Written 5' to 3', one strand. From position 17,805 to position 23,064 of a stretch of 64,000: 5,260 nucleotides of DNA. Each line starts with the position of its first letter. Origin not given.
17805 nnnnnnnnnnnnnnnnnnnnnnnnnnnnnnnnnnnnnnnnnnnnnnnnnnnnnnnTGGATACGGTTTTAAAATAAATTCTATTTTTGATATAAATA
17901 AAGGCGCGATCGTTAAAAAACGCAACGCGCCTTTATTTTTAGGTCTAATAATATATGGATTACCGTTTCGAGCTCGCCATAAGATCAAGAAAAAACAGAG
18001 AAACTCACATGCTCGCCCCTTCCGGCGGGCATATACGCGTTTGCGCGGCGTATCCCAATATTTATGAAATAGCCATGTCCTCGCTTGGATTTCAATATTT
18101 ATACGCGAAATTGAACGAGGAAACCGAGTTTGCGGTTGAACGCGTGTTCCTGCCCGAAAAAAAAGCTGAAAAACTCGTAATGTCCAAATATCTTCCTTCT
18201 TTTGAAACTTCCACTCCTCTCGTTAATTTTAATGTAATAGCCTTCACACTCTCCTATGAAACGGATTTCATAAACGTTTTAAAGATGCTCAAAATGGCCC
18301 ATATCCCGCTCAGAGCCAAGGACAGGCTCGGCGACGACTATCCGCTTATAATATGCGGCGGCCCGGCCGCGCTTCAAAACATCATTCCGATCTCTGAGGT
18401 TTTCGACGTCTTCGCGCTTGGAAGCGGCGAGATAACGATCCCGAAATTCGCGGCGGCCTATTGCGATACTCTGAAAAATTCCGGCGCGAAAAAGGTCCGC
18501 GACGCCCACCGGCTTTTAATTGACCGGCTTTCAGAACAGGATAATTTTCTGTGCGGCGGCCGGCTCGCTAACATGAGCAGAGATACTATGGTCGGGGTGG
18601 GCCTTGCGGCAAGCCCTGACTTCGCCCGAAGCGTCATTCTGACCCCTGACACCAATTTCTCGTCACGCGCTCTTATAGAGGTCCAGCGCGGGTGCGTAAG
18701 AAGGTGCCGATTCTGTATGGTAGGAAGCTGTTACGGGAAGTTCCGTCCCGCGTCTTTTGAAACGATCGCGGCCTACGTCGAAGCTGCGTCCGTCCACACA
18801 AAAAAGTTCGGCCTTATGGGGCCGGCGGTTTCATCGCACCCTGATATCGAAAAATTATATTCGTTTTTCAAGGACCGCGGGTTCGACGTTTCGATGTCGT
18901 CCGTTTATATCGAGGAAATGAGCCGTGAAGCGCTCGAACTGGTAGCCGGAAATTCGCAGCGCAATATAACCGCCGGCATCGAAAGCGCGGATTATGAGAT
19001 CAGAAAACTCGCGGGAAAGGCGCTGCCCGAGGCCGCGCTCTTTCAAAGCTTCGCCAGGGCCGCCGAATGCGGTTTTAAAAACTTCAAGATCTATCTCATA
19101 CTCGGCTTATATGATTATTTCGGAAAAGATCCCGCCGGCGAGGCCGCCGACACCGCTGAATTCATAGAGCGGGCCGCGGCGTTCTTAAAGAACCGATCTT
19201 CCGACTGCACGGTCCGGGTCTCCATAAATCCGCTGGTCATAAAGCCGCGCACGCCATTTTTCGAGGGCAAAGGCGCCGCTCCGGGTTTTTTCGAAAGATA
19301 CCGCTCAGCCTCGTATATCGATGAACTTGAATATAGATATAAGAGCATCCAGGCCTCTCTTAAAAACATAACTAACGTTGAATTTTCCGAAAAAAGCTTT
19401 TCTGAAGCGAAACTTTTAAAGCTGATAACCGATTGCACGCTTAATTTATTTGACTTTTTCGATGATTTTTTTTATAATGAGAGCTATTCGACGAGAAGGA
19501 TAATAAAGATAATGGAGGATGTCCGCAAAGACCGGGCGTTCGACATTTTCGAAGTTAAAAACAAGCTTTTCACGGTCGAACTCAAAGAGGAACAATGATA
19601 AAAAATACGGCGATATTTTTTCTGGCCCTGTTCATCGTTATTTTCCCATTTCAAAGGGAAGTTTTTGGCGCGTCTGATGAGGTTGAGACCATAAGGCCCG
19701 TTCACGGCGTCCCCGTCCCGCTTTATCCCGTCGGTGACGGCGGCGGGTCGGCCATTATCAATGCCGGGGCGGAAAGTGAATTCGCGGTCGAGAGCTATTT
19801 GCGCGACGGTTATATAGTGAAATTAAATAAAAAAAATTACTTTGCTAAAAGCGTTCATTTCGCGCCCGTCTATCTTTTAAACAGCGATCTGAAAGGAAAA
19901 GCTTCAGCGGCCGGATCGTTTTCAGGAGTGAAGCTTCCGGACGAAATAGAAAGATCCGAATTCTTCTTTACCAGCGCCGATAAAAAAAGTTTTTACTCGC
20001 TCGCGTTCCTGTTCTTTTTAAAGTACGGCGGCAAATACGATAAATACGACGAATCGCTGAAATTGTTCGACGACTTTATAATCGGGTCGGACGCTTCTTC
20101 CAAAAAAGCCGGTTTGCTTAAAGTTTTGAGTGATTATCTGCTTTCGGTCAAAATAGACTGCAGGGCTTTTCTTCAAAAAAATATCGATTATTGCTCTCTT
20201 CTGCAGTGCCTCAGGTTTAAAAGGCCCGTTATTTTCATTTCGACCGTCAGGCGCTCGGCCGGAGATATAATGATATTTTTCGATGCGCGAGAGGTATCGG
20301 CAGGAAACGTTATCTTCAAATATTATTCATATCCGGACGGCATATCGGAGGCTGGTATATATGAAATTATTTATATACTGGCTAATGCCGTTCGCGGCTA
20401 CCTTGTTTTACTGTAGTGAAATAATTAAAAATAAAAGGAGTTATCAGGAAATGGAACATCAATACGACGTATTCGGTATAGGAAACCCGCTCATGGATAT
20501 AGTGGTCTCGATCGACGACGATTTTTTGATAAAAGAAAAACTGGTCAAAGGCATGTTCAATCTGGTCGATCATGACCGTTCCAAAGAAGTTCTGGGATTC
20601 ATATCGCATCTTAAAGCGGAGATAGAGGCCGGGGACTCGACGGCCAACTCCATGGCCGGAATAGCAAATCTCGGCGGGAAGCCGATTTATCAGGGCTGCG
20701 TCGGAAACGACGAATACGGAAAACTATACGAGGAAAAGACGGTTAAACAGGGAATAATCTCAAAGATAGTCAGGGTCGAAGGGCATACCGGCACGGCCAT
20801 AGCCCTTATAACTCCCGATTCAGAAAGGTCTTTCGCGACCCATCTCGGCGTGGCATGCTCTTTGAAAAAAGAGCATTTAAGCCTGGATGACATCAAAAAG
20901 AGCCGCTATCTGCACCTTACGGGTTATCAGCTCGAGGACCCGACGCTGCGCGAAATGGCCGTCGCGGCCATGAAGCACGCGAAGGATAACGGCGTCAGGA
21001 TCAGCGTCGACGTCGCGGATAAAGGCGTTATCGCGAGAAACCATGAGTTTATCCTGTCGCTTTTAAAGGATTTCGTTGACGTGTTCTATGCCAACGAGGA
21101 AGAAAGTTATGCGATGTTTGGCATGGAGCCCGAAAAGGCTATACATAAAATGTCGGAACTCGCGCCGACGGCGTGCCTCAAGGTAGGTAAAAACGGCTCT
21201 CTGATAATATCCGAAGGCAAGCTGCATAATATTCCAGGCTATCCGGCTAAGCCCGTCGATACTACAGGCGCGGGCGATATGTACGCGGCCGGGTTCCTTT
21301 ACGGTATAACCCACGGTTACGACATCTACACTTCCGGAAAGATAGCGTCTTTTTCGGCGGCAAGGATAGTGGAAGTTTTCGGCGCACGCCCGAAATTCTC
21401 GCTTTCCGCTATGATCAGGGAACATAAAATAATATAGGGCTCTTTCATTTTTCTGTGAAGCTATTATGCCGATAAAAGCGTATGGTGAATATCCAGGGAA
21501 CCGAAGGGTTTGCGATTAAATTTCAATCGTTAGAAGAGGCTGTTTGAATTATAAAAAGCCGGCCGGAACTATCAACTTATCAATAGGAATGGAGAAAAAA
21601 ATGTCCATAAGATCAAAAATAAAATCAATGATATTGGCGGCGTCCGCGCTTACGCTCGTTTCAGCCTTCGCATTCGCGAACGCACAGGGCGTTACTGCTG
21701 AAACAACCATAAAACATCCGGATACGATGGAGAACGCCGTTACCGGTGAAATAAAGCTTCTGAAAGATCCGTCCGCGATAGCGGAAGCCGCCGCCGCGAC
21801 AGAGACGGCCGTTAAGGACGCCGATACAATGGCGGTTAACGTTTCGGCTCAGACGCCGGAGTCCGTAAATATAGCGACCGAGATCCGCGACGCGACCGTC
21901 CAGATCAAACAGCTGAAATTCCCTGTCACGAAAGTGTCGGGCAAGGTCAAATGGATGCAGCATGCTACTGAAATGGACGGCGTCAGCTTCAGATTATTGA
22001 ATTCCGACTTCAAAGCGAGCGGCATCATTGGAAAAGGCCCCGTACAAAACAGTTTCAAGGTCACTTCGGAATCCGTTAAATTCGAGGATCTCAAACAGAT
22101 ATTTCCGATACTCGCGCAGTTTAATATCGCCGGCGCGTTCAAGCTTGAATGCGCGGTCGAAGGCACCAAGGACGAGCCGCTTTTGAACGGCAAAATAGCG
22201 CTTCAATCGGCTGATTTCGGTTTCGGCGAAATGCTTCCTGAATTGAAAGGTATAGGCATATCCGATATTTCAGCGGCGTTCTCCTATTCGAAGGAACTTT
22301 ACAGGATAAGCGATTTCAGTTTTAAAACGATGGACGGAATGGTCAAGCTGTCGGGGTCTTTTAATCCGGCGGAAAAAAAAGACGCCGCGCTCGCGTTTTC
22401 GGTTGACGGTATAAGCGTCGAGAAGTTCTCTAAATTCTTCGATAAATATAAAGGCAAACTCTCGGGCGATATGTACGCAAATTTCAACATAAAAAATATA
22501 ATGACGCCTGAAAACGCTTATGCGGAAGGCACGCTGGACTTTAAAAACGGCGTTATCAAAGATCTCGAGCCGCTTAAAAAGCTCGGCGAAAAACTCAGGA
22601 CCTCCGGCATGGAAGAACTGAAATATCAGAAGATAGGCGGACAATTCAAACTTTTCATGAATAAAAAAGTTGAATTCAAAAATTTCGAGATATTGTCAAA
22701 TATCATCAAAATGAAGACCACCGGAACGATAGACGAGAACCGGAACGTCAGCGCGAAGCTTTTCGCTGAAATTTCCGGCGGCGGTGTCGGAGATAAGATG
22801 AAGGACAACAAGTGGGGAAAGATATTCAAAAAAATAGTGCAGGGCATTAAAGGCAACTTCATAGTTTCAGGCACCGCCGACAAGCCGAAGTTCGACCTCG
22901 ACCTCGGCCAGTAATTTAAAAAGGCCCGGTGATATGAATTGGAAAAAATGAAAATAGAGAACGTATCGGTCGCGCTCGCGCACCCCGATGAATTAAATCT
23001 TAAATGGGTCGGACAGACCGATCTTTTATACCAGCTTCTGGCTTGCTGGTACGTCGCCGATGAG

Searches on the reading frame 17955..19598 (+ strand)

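Call 7: search_protein_families(library=pfam, proteins=[window:17955-19598:+], max_evalue=0.001)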
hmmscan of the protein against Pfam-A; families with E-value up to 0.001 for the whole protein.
window:17955-19598:+ (547 aa): 2 families
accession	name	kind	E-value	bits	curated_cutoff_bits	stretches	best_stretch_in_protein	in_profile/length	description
PF19864.5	Radical_SAM_N2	-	7.2e-36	123.3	29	1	45-178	1-134/151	Radical SAM proteins, N-terminal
PF04055.27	Radical_SAM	-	4.9e-15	56.5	29.5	1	241-386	1-152/166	Radical SAM superfamily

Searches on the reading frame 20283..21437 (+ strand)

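Call 7: search_protein_families(library=pfam, proteins=[window:20283-21437:+], max_evalue=0.001)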
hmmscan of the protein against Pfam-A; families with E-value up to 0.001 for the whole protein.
window:20283-21437:+ (384 aa): 1 family
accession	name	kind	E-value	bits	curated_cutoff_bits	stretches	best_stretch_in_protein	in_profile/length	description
PF00294.29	PfkB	-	2.6e-39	135.8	25.8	1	117-369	36-296/302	pfkB family carbohydrate kinase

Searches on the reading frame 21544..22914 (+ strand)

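Call 7: search_protein_families(library=pfam, proteins=[window:21544-22914:+], max_evalue=0.001)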
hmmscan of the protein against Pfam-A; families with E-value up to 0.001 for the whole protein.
window:21544-22914:+ (456 aa): 0 families

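Call 25: search_protein_families(library=pfam, proteins=[window:21544-22914:+], max_evalue=0.01)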
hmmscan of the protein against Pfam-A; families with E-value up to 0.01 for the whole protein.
window:21544-22914:+ (456 aa): 1 family
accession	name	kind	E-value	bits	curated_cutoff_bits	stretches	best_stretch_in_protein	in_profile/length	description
PF13116.12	YhdP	-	0.0035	15.7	46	0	106-210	656-759/1224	YhdP protein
